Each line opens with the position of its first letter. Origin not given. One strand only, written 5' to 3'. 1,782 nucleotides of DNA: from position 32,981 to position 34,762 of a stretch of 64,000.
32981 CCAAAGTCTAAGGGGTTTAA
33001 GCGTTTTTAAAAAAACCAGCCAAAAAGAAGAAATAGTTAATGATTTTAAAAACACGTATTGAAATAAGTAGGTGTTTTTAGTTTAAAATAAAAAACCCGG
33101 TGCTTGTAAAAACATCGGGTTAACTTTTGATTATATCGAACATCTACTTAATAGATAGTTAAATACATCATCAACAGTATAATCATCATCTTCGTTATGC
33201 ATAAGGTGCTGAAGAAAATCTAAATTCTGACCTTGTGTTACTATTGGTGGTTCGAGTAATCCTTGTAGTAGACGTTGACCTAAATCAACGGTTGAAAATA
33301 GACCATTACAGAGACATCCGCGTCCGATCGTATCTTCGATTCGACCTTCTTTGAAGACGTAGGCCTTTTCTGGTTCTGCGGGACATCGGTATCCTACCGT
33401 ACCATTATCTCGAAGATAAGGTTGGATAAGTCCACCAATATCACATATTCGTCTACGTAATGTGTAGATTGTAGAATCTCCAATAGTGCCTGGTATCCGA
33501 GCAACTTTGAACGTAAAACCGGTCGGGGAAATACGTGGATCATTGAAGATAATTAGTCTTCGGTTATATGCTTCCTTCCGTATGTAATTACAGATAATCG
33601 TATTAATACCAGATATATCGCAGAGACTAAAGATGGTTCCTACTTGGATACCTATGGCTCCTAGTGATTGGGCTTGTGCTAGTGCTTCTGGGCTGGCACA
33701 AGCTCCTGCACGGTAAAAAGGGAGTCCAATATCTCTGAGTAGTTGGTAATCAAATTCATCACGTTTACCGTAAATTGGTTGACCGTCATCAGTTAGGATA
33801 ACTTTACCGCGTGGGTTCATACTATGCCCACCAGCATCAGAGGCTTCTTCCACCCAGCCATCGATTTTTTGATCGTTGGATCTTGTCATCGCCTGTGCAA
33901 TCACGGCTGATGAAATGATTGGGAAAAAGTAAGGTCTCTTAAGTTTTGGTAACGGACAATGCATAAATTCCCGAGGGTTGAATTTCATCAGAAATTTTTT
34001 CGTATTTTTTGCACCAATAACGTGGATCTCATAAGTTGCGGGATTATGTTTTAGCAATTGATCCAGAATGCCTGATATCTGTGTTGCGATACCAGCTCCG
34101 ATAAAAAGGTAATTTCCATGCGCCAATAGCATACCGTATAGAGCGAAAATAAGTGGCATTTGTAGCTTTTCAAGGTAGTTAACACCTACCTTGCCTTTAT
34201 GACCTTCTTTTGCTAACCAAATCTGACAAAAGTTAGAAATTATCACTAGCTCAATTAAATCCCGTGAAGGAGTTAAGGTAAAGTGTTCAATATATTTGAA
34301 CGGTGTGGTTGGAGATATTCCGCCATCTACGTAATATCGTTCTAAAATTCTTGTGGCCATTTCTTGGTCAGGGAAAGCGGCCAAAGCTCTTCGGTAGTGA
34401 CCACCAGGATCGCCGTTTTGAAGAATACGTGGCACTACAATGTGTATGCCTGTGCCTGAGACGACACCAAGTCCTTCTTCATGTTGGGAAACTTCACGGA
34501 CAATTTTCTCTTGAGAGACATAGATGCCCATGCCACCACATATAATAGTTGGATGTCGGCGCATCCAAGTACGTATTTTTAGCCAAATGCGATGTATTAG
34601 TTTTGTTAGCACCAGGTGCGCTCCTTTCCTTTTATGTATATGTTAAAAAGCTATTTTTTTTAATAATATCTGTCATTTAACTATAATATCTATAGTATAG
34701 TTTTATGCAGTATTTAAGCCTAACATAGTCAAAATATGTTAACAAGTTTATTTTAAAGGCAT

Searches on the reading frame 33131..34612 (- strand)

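Call 93: search_protein_families(library=pfam, proteins=[window:33131-34612:-], max_evalue=0.001)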
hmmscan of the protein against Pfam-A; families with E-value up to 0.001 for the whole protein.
window:33131-34612:- (493 aa): 1 family
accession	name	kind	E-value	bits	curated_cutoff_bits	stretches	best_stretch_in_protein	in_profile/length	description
PF03060.21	NMO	-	0.00036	20.5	28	0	231-340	141-237/331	Nitronate monooxygenase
